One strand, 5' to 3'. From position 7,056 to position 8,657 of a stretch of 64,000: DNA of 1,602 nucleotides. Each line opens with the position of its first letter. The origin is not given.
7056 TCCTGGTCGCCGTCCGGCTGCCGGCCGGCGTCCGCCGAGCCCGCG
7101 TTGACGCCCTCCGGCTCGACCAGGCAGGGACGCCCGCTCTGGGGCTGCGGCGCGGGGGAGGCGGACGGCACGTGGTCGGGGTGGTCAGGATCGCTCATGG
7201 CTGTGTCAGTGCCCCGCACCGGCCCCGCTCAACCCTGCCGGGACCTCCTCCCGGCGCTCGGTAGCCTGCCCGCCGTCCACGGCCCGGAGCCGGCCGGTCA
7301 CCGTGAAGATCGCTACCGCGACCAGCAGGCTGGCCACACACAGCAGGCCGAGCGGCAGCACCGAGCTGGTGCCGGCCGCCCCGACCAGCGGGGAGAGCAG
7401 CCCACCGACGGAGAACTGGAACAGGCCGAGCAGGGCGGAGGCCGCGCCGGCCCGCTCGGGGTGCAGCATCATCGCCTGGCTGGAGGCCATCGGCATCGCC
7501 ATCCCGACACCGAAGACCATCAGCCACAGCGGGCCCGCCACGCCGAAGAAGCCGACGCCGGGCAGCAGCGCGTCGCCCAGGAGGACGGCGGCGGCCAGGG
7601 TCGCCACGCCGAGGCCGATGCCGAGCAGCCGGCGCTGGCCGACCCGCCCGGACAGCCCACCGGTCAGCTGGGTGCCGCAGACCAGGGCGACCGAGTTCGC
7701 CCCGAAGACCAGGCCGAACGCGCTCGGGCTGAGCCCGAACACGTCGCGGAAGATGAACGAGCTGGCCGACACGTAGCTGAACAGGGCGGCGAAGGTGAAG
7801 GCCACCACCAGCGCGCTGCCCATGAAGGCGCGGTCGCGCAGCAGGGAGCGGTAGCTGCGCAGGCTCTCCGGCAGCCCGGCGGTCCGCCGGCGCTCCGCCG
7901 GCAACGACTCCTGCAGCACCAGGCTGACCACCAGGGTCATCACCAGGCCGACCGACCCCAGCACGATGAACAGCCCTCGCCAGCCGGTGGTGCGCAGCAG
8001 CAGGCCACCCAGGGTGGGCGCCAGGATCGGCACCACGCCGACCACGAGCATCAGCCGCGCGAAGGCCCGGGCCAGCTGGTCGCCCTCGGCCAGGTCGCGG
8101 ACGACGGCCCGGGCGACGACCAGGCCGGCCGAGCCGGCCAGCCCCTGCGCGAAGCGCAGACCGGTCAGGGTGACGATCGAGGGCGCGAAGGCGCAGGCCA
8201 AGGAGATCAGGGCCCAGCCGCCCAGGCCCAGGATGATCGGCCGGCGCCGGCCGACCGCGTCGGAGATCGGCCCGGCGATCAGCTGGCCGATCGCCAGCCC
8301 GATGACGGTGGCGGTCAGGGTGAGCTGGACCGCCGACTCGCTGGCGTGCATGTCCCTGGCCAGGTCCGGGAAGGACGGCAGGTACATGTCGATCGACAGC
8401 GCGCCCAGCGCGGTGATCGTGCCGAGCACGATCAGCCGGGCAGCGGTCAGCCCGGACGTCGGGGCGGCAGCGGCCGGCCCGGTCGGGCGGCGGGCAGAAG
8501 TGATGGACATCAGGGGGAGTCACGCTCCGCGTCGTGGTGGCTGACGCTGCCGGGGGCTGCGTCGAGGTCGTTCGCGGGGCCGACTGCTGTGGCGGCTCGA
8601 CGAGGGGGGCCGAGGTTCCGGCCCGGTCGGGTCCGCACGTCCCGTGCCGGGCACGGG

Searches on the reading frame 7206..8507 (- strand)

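Call 80: search_protein_families(library=pfam, proteins=[window:7206-8507:-], max_evalue=0.01)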
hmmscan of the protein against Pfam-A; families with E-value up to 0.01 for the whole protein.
window:7206-8507:- (433 aa): 2 families
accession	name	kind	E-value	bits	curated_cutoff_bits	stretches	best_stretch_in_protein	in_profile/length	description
PF07690.21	MFS_1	-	4.2e-52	177.6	33.4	1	30-373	3-347/347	Major Facilitator Superfamily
PF00083.30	Sugar_tr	-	0.0014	18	22.3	0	55-193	42-187/452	Sugar (and other) transporter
